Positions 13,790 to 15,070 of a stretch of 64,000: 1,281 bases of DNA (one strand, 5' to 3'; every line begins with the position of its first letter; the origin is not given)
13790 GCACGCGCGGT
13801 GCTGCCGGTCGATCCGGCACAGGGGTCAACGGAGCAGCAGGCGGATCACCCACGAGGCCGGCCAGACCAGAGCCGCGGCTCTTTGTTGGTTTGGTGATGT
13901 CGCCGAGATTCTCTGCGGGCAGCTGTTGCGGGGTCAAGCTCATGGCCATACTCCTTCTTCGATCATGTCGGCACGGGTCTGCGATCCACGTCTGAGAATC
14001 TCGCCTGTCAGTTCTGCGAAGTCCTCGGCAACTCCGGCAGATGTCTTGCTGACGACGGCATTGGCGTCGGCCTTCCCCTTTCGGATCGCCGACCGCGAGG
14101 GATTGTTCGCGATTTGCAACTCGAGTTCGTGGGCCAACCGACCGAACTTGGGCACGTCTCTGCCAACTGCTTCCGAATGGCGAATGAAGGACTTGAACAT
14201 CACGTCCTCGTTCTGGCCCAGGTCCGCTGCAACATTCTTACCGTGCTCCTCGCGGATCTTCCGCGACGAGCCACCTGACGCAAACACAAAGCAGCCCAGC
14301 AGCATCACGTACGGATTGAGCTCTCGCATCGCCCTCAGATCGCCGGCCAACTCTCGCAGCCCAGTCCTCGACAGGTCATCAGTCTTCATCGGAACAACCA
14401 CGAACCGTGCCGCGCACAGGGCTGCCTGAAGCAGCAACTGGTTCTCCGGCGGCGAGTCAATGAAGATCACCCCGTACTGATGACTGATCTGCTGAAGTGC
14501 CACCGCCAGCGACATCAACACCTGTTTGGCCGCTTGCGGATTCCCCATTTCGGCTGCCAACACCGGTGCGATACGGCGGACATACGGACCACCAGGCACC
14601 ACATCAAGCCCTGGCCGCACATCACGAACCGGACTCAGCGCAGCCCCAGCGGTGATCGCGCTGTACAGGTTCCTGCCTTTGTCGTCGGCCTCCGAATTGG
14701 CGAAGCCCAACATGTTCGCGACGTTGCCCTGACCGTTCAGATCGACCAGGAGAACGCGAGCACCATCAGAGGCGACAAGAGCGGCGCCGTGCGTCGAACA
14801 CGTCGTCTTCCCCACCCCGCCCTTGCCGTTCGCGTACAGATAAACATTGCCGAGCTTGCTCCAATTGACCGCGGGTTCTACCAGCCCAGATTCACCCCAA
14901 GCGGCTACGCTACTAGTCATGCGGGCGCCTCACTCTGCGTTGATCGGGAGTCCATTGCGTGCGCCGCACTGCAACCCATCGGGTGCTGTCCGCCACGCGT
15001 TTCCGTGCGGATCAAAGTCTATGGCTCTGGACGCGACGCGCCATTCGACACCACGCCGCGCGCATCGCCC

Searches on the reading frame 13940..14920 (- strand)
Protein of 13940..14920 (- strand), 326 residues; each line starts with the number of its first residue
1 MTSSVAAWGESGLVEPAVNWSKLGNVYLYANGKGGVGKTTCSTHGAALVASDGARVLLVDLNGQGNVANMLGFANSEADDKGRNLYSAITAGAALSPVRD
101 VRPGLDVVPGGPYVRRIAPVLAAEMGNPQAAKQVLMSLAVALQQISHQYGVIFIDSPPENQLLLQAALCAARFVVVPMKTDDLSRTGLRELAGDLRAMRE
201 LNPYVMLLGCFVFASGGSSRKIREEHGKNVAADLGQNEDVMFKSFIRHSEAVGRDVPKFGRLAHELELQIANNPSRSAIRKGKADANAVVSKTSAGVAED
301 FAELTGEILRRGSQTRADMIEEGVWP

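Call 22: search_protein_families(library=pfam, proteins=[window:13940-14920:-], max_evalue=0.01)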
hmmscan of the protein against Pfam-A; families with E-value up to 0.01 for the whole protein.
window:13940-14920:- (326 aa): 7 families
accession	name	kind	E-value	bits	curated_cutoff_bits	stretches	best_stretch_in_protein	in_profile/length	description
PF13614.12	AAA_31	-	9.5e-25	88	27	1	30-200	7-169/177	AAA domain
PF01656.29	CbiA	-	1.8e-11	44.5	25.4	1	29-269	3-68/125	CobQ/CobB/MinD/ParA nucleotide binding domain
PF09140.17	MipZ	-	2.6e-07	30.7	20.7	1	28-64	4-40/262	ATPase MipZ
PF10609.15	ParA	-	1.6e-06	28.2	27.1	1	25-83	4-63/246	NUBPL iron-transfer P-loop NTPase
PF06564.18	CBP_BcsQ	-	1.2e-05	25.5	21.3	1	33-176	10-143/234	Cellulose biosynthesis protein BcsQ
PF02374.21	ArsA_ATPase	-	1.8e-05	24.6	24.3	1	29-67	5-43/305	Anion-transporting ATPase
PF00142.24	Fer4_NifH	-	0.0019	18.1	25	0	31-60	6-35/271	4Fe-4S iron sulfur cluster binding proteins, NifH/frxC family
